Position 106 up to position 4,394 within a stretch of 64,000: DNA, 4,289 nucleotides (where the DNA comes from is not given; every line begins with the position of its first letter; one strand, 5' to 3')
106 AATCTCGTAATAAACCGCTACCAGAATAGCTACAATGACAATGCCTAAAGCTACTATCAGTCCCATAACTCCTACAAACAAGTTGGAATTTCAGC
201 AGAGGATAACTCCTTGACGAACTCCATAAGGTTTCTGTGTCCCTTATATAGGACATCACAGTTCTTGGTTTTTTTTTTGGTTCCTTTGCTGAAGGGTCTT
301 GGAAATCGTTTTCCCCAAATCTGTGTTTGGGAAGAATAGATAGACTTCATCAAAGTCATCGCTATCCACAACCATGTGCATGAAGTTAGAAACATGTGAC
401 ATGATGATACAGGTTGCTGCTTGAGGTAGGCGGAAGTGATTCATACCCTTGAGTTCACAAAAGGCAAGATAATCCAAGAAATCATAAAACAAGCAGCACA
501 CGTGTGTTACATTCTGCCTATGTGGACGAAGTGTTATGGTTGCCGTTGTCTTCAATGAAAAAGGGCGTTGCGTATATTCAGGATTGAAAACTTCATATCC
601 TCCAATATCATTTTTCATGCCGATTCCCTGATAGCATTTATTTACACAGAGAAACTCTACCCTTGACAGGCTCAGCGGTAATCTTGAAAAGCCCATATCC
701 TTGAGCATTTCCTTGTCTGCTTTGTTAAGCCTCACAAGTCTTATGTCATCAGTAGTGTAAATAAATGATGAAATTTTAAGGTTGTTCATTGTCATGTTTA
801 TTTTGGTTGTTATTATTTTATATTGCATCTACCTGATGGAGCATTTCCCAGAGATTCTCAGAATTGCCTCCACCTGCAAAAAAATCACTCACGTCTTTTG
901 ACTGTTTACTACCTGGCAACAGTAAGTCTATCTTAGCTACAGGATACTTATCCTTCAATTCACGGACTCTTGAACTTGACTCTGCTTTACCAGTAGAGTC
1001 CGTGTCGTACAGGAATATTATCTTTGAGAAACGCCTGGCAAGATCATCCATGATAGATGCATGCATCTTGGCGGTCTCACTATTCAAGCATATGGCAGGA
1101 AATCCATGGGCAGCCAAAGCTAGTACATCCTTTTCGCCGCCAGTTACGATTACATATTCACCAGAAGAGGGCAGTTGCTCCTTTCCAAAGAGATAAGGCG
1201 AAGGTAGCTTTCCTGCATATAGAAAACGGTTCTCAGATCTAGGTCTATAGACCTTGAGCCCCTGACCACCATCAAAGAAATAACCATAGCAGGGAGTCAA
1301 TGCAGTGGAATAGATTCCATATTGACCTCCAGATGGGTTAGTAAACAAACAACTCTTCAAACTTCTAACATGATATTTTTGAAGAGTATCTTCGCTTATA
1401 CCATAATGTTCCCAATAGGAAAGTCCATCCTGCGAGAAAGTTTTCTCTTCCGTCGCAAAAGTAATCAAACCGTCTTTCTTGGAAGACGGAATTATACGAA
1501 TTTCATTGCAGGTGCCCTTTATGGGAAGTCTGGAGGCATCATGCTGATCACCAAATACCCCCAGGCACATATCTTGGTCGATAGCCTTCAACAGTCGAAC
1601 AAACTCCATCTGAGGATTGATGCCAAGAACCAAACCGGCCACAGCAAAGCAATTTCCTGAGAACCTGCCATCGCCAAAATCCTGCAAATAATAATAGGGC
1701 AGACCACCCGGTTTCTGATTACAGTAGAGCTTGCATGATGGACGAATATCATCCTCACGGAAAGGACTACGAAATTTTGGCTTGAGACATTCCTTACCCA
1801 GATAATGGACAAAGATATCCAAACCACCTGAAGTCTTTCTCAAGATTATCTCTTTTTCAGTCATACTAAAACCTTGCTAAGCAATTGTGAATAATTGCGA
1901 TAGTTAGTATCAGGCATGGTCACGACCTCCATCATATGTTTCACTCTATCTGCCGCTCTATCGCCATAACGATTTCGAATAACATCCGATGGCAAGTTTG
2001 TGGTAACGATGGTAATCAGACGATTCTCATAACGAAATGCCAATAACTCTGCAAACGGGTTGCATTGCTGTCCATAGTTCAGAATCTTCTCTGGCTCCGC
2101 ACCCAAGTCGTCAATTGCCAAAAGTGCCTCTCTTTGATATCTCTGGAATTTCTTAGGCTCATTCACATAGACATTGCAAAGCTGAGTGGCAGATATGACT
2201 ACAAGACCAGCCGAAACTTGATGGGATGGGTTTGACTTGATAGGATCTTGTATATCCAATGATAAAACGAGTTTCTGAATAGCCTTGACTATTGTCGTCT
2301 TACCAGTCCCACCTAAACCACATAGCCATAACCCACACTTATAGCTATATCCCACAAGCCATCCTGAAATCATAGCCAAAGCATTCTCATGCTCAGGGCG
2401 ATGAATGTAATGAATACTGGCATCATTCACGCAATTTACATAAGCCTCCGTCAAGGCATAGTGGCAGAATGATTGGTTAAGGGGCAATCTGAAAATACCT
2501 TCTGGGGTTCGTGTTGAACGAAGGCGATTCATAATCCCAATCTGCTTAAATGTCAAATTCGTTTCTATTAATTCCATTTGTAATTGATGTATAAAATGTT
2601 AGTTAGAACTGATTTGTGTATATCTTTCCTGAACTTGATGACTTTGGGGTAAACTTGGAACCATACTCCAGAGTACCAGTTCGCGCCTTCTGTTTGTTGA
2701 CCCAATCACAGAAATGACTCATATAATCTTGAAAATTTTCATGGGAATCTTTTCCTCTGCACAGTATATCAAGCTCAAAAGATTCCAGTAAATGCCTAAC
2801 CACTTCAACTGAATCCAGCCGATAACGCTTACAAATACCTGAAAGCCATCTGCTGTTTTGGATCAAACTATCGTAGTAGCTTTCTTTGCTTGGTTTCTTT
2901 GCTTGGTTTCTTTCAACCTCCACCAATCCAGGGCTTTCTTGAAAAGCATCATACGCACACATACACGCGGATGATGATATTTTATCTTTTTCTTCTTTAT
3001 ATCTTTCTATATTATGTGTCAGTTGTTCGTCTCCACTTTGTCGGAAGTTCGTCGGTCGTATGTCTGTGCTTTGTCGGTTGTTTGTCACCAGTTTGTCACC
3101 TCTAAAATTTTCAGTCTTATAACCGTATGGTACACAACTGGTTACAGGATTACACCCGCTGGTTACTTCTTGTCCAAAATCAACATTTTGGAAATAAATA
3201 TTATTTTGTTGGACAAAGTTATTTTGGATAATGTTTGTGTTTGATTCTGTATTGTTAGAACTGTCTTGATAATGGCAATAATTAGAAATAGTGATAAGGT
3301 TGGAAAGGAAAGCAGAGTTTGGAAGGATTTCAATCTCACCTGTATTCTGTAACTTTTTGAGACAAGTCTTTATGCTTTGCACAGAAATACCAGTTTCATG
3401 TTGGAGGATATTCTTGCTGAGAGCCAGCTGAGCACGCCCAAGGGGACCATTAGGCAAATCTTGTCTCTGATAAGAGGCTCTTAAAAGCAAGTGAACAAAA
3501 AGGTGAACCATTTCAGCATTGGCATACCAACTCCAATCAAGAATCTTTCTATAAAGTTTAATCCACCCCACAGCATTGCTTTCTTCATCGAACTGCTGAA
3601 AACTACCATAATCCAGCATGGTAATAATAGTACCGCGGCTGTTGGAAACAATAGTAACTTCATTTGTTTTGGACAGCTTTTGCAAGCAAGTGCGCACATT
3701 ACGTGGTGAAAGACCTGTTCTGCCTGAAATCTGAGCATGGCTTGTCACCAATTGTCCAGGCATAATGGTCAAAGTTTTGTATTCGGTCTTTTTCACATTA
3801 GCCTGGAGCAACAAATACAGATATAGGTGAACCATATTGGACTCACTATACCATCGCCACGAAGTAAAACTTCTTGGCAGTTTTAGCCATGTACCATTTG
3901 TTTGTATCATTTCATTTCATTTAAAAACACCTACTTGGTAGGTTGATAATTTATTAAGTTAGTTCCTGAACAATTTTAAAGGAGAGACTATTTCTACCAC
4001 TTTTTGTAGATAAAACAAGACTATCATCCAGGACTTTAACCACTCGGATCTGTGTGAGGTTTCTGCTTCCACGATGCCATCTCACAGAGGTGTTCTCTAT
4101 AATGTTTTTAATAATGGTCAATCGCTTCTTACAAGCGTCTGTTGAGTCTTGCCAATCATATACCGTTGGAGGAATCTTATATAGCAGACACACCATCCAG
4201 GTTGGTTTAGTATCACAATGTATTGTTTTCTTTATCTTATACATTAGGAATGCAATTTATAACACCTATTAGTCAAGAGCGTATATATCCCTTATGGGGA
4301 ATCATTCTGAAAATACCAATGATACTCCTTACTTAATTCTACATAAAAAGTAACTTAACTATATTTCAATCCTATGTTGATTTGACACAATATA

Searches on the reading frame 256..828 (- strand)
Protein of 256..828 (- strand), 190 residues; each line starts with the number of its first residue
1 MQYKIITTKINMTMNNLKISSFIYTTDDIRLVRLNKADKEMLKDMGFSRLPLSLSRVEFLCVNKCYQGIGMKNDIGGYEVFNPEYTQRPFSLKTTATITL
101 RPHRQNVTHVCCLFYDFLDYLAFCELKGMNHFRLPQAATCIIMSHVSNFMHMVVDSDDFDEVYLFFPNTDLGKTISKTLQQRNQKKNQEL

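Call 3: search_protein_families(library=pfam, proteins=[window:256-828:-], max_evalue=0.1)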
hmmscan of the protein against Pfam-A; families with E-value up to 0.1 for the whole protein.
window:256-828:- (190 aa): 0 families

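Call 5: search_protein_families(library=phrogs, proteins=[window:256-828:-], max_evalue=0.1)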
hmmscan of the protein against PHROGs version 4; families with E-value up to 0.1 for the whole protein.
window:256-828:- (190 aa): 1 family
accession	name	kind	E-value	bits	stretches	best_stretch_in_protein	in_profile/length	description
phrog_27797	-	moron, auxiliary metabolic gene and host takeover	0.076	12.3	1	7-83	521-598/657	pectate lyase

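Call 6: search_protein_families(library=ncbifam, proteins=[window:256-828:-], max_evalue=0.1)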
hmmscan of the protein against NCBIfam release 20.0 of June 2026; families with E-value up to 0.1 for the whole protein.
window:256-828:- (190 aa): 0 families

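Call 7: search_protein_families(library=padloc, proteins=[window:256-828:-], max_evalue=0.1)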
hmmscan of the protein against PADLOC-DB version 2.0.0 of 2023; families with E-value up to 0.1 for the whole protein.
window:256-828:- (190 aa): 0 families

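Call 47: find_encoding_contigs(protein=window:256-789:-, flank=10000, max_places=4)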
Protein window:256-789:- (177 aa): 24 contigs read that carry it; 4 places shown.
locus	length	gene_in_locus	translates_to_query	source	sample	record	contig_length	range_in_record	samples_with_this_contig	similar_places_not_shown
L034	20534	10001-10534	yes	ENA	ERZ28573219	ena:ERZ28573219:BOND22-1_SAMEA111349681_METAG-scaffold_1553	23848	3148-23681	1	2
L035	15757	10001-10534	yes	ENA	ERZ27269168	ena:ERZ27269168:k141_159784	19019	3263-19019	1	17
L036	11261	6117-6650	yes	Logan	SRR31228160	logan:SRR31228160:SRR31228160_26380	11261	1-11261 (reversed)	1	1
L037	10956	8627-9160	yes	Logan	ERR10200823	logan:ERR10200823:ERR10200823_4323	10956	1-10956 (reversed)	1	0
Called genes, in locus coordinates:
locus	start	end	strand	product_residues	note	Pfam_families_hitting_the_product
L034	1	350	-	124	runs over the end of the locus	-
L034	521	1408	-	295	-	PF13353:Fer4_12 (weak), PF04055:Radical_SAM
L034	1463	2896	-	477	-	PF01875:Memo, PF01871:AMMECR1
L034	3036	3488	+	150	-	-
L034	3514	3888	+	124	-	-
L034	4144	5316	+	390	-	PF01139:RtcB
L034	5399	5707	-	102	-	PF13443:HTH_26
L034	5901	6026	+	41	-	-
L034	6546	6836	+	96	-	-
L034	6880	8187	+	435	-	PF13412:HTH_24 (faint), PF25200:DUF7833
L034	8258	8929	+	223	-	-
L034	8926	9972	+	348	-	-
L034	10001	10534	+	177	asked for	-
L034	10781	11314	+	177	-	-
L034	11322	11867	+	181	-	-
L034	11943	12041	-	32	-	-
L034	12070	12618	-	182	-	-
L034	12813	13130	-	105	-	-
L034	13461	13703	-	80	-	-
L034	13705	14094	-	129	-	-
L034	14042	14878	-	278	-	-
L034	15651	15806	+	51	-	-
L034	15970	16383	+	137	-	-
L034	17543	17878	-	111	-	-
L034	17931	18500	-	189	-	-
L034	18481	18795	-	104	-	-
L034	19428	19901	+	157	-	-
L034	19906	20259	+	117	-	PF13572:DUF4134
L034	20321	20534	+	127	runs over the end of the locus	?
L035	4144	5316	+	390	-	PF01139:RtcB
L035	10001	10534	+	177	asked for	-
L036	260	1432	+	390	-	PF01139:RtcB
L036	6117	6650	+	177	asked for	-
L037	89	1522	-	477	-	PF01875:Memo, PF01871:AMMECR1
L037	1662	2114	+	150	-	-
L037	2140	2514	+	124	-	-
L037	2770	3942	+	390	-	PF01139:RtcB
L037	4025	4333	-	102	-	PF13443:HTH_26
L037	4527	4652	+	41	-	-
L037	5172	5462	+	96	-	-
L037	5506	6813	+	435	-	PF13412:HTH_24 (faint), PF25200:DUF7833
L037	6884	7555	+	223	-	-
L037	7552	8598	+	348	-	-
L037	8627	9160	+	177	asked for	-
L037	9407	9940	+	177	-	-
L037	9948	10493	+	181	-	-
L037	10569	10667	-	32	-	-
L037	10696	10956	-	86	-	?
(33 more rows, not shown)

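Call 54: search_protein_families(library=pfam, proteins=[L034:15970-16383:+, L034:17543-17878:-, L034:17931-18500:-, L034:18481-18795:-, L034:19428-19901:+, L034:14042-14878:-], max_evalue=0.01)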
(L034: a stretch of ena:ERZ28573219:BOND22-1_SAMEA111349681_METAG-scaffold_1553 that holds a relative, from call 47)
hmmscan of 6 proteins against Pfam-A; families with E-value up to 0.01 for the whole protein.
L034:15970-16383:+ (137 aa): 0 families

L034:17543-17878:- (111 aa): 0 families

L034:17931-18500:- (189 aa): 0 families

L034:18481-18795:- (104 aa): 0 families

L034:19428-19901:+ (157 aa): 0 families

L034:14042-14878:- (278 aa): 0 families

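Call 69: search_protein_families(library=ncbifam, proteins=[L034:19428-19901:+, L034:19906-20259:+, L034:20321-20533:+, L034:17543-17878:-, L034:17931-18500:-, L034:18481-18795:-, L034:15970-16383:+], max_evalue=0.01)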
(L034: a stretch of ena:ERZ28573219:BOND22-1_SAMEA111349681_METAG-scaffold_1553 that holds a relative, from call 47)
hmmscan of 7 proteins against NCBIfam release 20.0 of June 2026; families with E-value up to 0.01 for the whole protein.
L034:19428-19901:+ (157 aa): 1 family
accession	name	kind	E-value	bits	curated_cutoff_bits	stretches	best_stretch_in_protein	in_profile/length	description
NF047550.1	LIC_12071_fam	equivalog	0.0046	16.3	350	1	6-114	221-314/337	LIC_12071 family protein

L034:19906-20259:+ (117 aa): 0 families

L034:20321-20533:+ (71 aa): 0 families

L034:17543-17878:- (111 aa): 0 families

L034:17931-18500:- (189 aa): 0 families

L034:18481-18795:- (104 aa): 0 families

L034:15970-16383:+ (137 aa): 0 families

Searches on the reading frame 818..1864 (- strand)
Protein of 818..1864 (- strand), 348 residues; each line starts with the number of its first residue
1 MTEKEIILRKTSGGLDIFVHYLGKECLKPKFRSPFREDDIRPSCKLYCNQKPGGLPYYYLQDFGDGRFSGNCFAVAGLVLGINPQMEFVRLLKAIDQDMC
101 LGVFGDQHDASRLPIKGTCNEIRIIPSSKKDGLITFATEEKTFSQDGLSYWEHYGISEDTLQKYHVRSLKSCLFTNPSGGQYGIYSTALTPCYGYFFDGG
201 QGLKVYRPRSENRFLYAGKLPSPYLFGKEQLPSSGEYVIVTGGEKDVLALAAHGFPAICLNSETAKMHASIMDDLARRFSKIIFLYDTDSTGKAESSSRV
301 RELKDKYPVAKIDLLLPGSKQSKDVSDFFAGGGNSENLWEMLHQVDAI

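Call 3: search_protein_families(library=pfam, proteins=[window:818-1864:-], max_evalue=0.1)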
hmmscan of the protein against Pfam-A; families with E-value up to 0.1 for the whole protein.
window:818-1864:- (348 aa): 1 family
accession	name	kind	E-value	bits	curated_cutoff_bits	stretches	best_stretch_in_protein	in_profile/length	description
PF13155.12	Toprim_2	-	0.00067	20.4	22.1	1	240-328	2-87/88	Toprim-like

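Call 5: search_protein_families(library=phrogs, proteins=[window:818-1864:-], max_evalue=0.1)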
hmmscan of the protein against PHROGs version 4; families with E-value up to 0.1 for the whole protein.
window:818-1864:- (348 aa): 5 families
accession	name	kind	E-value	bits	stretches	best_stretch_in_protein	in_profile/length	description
phrog_12622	-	DNA, RNA and nucleotide metabolism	3.8e-28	99.6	1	3-315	27-333/415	DNA primase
phrog_239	-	DNA, RNA and nucleotide metabolism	3.2e-13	50.5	1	136-341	103-307/801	DNA primase/helicase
phrog_6444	-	DNA, RNA and nucleotide metabolism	0.00084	19.2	1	235-294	259-317/577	DNA primase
phrog_6088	-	DNA, RNA and nucleotide metabolism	0.0091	15.4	1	233-334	185-285/772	DNA primase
phrog_47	-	DNA, RNA and nucleotide metabolism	0.051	13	1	222-336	219-324/947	DNA primase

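Call 6: search_protein_families(library=ncbifam, proteins=[window:818-1864:-], max_evalue=0.1)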
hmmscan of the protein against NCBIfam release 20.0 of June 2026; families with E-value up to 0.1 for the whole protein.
window:818-1864:- (348 aa): 1 family
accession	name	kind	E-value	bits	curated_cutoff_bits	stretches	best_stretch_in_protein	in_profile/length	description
TIGR01391.1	dnaG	equivalog_domain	0.00027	19.9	283.6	1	235-335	256-351/414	DNA primase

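Call 7: search_protein_families(library=padloc, proteins=[window:818-1864:-], max_evalue=0.1)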
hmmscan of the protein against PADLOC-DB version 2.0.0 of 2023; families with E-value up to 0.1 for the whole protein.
window:818-1864:- (348 aa): 1 family
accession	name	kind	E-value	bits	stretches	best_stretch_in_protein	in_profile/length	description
PDLC03800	RTasDnaG-like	-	0.0014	15.4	1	239-338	288-381/550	DRT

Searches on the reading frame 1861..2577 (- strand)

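Call 3: search_protein_families(library=pfam, proteins=[window:1861-2577:-], max_evalue=0.1)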
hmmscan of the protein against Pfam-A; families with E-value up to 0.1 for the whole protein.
window:1861-2577:- (238 aa): 6 families
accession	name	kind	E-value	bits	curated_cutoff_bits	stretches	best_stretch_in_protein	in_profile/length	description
PF00910.28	RNA_helicase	-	0.00049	21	21.5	1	83-168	1-65/105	RNA helicase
PF00004.35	AAA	-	0.002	19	21.2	1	85-200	3-115/131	ATPase family associated with various cellular activities (AAA)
PF01695.23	IstB_IS21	-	0.003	17.5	24.1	1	142-229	146-233/238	IstB-like ATP binding protein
PF13671.12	AAA_33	-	0.036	14.8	27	0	84-100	3-19/143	AAA domain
PF01583.26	APS_kinase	-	0.064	13.7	21.1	0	81-105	3-27/152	Adenylylsulphate kinase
PF00503.26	G-alpha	-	0.08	12.5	48.8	1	81-150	22-84/333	G-protein alpha subunit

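Call 5: search_protein_families(library=phrogs, proteins=[window:1861-2577:-], max_evalue=0.1)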
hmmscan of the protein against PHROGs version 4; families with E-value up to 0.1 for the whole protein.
window:1861-2577:- (238 aa): 6 families
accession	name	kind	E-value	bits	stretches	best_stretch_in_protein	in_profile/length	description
phrog_3277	-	DNA, RNA and nucleotide metabolism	1.8e-20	74.4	1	80-228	10-154/168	DnaC-like helicase loader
phrog_50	-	DNA, RNA and nucleotide metabolism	1.7e-19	71.3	1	67-227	357-510/570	DnaC-like helicase loader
phrog_26922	-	DNA, RNA and nucleotide metabolism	4.3e-06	28.3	1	151-224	13-82/92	DnaC-like helicase loader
phrog_8323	-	unknown function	0.0094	15.5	1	85-141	76-129/623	-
phrog_15321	-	unknown function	0.011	16.9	1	152-214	10-75/93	-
phrog_325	-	DNA, RNA and nucleotide metabolism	0.037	13.3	1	84-107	494-517/986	Dda-like helicase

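Call 6: search_protein_families(library=ncbifam, proteins=[window:1861-2577:-], max_evalue=0.1)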
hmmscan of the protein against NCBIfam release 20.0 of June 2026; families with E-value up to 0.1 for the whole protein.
window:1861-2577:- (238 aa): 12 families
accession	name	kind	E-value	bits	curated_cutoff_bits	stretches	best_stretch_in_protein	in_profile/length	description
NF005992.0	PRK08116.1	subfamily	2.4e-13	49.9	189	1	70-229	104-254/269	hypothetical protein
NF005304.0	PRK06835.1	equivalog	1e-08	34.7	215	1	83-221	186-314/330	ATP-binding protein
NF038214.1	IS21_help_AAA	equivalog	1.2e-06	28.3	200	1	84-228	94-230/232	IS21-like element helper ATPase IstB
NF005098.0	PRK06526.1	subfamily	0.00028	20.4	296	1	143-230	164-251/266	transposase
NF006505.0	PRK08939.1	equivalog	0.0014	18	228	1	79-204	155-269/306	primosomal protein DnaI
TIGR00455.1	apsK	equivalog_domain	0.002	17.9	138.7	1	81-110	19-48/184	adenylyl-sulfate kinase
TIGR01613.1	primase_Cterm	subfamily_domain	0.012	14.5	108.7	1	70-104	65-100/304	phage/plasmid primase, P4 family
NF004041.0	PRK05541.1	subfamily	0.013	15.6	127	1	83-103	10-30/176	adenylyl-sulfate kinase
NF002059.0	PRK00889.1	subfamily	0.02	14.6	244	1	83-105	8-30/177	adenylyl-sulfate kinase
NF008118.0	PRK10865.1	equivalog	0.024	12.5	1417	1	187-220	712-746/857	ATP-dependent chaperone ClpB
NF011522.0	PRK14961.1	equivalog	0.048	12.5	562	1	84-123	42-78/363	DNA polymerase III subunits gamma and tau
NF001126.0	PRK00139.1-4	equivalog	0.062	11.8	373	1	41-109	64-131/486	UDP-N-acetylmuramoyl-L-alanyl-D-glutamate--2,6-diaminopimelate ligase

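Call 7: search_protein_families(library=padloc, proteins=[window:1861-2577:-], max_evalue=0.1)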
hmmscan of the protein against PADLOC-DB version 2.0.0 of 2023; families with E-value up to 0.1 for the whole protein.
window:1861-2577:- (238 aa): 5 families
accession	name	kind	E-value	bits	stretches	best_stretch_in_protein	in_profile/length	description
PDLC04476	PDC-M16A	-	0.0035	13.8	1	62-103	8-48/691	-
PDLC04474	PDC-M16A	-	0.017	11.5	1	62-133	219-287/917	-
PDLC02735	PbeC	-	0.026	11.3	1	85-103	39-57/652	PbeC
PDLC00305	PtuA1|PtuA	-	0.029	11.7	1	85-120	28-62/392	AAA ATPase domain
PDLC02914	ATPase-Toprim_I-B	-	0.045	10.9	1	86-110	31-55/443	-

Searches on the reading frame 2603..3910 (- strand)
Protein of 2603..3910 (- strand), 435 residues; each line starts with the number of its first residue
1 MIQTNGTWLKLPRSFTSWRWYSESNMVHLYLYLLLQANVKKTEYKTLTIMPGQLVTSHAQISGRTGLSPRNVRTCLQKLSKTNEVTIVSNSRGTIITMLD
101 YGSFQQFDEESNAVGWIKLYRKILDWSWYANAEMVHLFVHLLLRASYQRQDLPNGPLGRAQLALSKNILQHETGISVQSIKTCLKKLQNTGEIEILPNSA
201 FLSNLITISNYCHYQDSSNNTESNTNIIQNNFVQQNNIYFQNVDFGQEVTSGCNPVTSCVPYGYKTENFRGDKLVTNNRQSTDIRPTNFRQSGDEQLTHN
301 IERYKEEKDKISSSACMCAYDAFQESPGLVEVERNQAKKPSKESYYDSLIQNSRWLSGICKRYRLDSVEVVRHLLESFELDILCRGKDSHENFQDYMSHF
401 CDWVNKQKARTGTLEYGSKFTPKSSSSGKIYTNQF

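Call 3: search_protein_families(library=pfam, proteins=[window:2603-3910:-], max_evalue=0.1)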
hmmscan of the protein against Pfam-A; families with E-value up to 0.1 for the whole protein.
window:2603-3910:- (435 aa): 7 families
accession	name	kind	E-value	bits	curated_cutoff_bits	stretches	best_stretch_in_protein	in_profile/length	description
PF25200.1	DUF7833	-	5.3e-10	39.6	24.3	1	347-405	2-62/63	Family of unknown function (DUF7833)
PF13412.12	HTH_24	-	2e-05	24.5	21.9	1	57-81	19-43/48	Winged helix-turn-helix DNA-binding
PF13545.12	HTH_Crp_2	-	0.0006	20.2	27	0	53-100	20-63/70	Crp-like helix-turn-helix domain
PF22560.2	GMT-wHTH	-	0.011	16.6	27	0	64-90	54-80/82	GMT-like wHTH domain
PF14394.12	DUF4423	-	0.034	14.4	30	0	168-195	41-68/165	Domain of unknown function (DUF4423)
PF22798.2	DUF5817_CT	-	0.079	13.3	29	0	172-193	24-45/54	DUF5817, C-terminal domain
PF08280.17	HTH_Mga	-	0.098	13.1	23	0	61-80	25-44/59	M protein trans-acting positive regulator (MGA) HTH domain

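Call 5: search_protein_families(library=phrogs, proteins=[window:2603-3910:-], max_evalue=0.1)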
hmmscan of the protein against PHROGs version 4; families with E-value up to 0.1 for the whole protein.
window:2603-3910:- (435 aa): 14 families
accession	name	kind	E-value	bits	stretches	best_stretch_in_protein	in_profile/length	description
phrog_2514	-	DNA, RNA and nucleotide metabolism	5.1e-39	135.2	2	114-309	3-144/270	DnaD-like helicase loader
phrog_186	-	DNA, RNA and nucleotide metabolism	7.1e-20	72.9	2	111-307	17-180/308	DnaD-like helicase loader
phrog_27581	-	unknown function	2.3e-17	64.5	2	8-111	28-142/216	-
phrog_7498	-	DNA, RNA and nucleotide metabolism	9.8e-16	58.8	2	23-111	21-112/296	DnaD-like helicase loader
phrog_345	-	DNA, RNA and nucleotide metabolism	1.5e-09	39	2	111-356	22-260/297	replication initiation O-like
phrog_8102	-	DNA, RNA and nucleotide metabolism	0.00032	20.9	0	26-89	36-92/337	replication initiation protein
phrog_16706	-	DNA, RNA and nucleotide metabolism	0.00038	21.5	1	269-408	115-240/266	replisome organizer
phrog_36825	-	unknown function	0.0042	17.7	0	115-216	3-109/279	-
phrog_678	-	DNA, RNA and nucleotide metabolism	0.0046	17.6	1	57-97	87-127/346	replication initiation O-like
phrog_142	-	moron, auxiliary metabolic gene and host takeover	0.013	16.6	0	168-222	31-76/116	Ren-like exclusion protein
phrog_35955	-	unknown function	0.016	15.7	0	137-220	27-112/285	-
phrog_633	-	transcription regulation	0.017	16.6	0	172-201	25-54/111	transcriptional regulator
phrog_16568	-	moron, auxiliary metabolic gene and host takeover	0.022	15.9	0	44-91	9-55/129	Ren-like exclusion protein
phrog_1687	-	transcription regulation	0.049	14.6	0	165-201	18-48/162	MarR family transcrition regulator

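Call 6: search_protein_families(library=ncbifam, proteins=[window:2603-3910:-], max_evalue=0.1)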
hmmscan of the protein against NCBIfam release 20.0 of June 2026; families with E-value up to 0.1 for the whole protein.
window:2603-3910:- (435 aa): 1 family
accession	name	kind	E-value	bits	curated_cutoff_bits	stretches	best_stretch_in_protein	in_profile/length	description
NF005198.1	PRK06669.1-3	equivalog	0.08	12.1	200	0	287-354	55-122/299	flagellar assembly protein FliH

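Call 7: search_protein_families(library=padloc, proteins=[window:2603-3910:-], max_evalue=0.1)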
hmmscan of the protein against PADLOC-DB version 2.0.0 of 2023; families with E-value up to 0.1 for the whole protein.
window:2603-3910:- (435 aa): 1 family
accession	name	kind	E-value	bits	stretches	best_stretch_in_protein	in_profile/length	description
PDLC02863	DpdF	-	0.051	10.4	1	52-107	262-318/488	DpdF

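Call 41: find_related_loci(query=window:2603-3910:-, collection=viral_contigs, flank=10000)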
Query window:2603-3910:- (435 aa) in viral_contigs; peptide patterns used: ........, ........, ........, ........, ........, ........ (x = any residue, [..] = any of these).
10 stretches matched a pattern, but none encodes a relative of the query by tblastn (E <= 1e-3).

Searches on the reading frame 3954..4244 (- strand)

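Call 3: search_protein_families(library=pfam, proteins=[window:3954-4244:-], max_evalue=0.1)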
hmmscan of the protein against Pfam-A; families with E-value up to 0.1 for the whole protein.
window:3954-4244:- (96 aa): 1 family
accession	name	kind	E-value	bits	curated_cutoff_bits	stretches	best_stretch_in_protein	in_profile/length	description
PF12424.13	ATP_Ca_trans_C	-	0.022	15.6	22.9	1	56-87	5-39/47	Plasma membrane calcium transporter ATPase C terminal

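Call 5: search_protein_families(library=phrogs, proteins=[window:3954-4244:-], max_evalue=0.1)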
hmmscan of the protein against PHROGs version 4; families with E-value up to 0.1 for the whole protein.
window:3954-4244:- (96 aa): 0 families

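Call 6: search_protein_families(library=ncbifam, proteins=[window:3954-4244:-], max_evalue=0.1)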
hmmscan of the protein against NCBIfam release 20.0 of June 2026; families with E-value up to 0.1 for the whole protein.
window:3954-4244:- (96 aa): 0 families

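Call 7: search_protein_families(library=padloc, proteins=[window:3954-4244:-], max_evalue=0.1)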
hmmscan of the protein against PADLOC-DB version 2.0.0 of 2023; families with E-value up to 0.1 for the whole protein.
window:3954-4244:- (96 aa): 0 families
